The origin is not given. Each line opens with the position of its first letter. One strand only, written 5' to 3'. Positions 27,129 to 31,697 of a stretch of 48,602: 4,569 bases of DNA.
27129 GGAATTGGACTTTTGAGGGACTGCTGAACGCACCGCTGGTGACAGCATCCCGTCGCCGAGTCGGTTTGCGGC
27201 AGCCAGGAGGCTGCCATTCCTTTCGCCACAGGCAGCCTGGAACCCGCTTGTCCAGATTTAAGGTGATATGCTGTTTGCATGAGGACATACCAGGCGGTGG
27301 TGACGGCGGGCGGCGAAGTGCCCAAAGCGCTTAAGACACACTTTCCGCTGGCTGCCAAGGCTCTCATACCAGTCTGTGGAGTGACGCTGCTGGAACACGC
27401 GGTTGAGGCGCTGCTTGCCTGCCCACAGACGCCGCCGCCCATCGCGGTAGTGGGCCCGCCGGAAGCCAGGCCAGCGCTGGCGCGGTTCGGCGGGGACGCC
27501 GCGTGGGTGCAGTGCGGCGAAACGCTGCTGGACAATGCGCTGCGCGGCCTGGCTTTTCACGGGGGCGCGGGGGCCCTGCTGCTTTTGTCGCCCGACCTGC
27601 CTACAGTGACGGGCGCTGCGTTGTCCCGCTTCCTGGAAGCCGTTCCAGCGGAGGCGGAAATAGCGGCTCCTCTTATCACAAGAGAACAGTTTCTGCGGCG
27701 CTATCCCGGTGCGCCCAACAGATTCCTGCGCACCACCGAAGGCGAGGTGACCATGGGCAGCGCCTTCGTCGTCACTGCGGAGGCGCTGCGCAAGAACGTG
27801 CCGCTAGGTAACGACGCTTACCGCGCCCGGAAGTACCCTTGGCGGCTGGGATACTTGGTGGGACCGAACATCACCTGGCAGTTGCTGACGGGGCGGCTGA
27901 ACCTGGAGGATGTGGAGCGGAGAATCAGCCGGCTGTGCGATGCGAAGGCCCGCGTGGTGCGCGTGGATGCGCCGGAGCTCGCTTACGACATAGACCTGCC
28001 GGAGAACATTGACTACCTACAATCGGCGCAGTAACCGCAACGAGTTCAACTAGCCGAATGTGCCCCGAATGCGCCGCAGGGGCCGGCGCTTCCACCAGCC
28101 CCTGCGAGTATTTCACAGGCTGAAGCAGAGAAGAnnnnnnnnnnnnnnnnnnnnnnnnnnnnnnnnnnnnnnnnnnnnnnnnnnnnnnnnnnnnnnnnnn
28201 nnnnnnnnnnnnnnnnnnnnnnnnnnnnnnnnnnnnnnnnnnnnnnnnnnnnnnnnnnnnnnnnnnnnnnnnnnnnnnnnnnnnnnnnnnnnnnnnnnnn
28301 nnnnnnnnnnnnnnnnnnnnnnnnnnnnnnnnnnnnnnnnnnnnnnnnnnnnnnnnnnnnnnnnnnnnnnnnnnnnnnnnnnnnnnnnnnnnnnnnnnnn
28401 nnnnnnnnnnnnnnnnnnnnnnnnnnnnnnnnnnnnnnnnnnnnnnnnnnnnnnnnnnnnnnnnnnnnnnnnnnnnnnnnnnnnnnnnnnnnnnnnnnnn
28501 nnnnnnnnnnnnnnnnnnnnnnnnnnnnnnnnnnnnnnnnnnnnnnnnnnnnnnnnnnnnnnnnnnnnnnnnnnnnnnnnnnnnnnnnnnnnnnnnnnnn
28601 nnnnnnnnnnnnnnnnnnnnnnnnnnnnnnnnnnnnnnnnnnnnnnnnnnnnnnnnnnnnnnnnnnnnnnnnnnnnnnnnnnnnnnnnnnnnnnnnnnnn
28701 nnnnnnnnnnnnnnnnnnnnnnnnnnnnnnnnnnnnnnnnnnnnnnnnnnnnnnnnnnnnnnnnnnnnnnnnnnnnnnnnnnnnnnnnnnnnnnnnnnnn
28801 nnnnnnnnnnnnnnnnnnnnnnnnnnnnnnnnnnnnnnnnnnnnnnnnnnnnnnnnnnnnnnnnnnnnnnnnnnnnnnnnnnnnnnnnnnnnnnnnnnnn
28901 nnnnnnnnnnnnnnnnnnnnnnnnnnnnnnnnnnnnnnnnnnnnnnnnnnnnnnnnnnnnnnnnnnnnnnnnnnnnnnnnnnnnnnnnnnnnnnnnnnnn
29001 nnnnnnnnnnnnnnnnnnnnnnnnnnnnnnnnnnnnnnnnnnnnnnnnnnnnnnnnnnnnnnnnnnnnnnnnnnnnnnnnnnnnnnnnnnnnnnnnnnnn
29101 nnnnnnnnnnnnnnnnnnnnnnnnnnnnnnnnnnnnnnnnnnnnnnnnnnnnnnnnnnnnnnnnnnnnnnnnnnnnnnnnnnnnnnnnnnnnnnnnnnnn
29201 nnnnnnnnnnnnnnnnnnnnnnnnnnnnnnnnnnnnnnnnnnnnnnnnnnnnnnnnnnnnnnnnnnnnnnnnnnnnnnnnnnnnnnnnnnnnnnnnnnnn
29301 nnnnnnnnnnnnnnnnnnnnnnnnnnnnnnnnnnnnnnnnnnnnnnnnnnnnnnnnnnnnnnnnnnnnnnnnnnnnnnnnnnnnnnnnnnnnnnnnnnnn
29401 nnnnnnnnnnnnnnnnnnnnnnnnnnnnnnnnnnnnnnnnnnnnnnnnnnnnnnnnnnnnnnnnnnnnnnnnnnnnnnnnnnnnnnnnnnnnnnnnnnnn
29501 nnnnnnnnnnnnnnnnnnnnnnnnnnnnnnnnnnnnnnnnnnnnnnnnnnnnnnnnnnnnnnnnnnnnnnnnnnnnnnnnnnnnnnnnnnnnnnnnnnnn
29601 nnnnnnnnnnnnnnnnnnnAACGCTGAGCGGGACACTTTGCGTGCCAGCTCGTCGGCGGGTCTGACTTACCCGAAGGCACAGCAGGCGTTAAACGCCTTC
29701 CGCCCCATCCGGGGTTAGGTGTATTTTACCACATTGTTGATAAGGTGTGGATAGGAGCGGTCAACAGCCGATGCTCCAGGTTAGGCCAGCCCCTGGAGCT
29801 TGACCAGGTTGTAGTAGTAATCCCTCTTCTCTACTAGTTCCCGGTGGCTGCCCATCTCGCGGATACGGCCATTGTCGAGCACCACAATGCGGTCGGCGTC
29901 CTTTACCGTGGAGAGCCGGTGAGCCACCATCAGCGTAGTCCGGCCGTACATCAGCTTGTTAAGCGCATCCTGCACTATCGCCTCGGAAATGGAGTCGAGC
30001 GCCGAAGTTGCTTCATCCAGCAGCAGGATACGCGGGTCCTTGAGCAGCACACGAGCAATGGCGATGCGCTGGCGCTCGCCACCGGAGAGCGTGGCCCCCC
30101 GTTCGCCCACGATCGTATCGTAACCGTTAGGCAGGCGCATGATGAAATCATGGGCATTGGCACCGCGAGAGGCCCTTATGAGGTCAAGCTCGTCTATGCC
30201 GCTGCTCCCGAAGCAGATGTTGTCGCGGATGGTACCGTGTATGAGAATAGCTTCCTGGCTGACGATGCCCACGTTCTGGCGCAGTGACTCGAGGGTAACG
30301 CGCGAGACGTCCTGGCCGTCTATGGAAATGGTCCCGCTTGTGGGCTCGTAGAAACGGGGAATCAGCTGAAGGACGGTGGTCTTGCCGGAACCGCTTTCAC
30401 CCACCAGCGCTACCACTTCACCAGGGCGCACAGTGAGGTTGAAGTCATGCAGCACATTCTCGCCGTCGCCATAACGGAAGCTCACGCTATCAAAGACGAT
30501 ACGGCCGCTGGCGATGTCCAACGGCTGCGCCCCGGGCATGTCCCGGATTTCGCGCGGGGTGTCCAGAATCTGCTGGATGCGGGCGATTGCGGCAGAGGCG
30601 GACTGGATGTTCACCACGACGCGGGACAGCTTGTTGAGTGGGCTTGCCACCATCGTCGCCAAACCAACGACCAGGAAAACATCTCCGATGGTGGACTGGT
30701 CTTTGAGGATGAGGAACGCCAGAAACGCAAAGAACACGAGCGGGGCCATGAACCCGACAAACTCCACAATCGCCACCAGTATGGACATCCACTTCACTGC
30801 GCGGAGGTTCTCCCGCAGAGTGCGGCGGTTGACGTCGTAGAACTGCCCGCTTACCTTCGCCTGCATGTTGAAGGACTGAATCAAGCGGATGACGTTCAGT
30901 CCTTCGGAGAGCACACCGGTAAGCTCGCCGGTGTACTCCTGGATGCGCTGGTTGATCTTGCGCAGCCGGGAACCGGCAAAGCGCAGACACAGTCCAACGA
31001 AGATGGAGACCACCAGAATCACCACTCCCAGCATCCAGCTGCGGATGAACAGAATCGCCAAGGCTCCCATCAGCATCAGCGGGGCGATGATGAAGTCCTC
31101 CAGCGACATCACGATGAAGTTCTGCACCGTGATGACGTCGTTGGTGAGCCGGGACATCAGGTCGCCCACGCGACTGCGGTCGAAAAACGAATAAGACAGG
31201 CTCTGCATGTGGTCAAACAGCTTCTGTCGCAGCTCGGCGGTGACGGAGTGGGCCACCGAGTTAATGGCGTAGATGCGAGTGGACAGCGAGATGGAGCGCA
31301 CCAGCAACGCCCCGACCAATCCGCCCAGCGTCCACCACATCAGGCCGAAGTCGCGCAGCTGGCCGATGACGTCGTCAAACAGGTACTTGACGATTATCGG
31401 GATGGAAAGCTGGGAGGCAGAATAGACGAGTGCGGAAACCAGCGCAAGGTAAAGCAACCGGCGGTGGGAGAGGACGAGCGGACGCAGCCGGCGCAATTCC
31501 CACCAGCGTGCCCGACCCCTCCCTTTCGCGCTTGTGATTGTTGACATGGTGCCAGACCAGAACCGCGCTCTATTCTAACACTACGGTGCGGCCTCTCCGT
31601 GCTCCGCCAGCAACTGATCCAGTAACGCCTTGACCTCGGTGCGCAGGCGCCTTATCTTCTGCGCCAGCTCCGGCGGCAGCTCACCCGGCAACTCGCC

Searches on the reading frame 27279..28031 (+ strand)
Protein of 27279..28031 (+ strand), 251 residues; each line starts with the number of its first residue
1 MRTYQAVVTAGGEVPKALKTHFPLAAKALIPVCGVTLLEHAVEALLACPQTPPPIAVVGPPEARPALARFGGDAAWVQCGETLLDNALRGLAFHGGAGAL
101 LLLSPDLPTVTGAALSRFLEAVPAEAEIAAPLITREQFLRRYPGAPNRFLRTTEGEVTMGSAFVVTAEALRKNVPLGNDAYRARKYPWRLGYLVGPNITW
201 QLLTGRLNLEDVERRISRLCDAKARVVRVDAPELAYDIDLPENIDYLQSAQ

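Call 68: search_protein_families(library=pfam, proteins=[window:27279-28031:+], max_evalue=0.0001)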
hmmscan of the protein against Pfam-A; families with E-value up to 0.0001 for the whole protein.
window:27279-28031:+ (251 aa): 1 family
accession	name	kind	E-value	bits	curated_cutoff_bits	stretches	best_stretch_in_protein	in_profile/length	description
PF12804.13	NTP_transf_3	-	1.5e-10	41.9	27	1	26-131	15-121/160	MobA-like NTP transferase domain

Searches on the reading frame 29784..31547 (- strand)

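Call 69: search_protein_families(library=pfam, proteins=[window:29784-31547:-], max_evalue=0.0001)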
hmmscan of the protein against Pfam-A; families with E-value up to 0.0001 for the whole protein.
window:29784-31547:- (588 aa): 3 families
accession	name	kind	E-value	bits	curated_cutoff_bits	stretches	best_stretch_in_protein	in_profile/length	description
PF00664.28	ABC_membrane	-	3.5e-41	142.1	28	1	33-300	2-270/274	ABC transporter transmembrane region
PF00005.33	ABC_tran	-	1.1e-36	126.9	25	1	366-515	1-137/137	ABC transporter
PF02463.25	SMC_N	-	4.2e-07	30.1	40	0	404-556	108-210/220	RecF/RecN/SMC N terminal domain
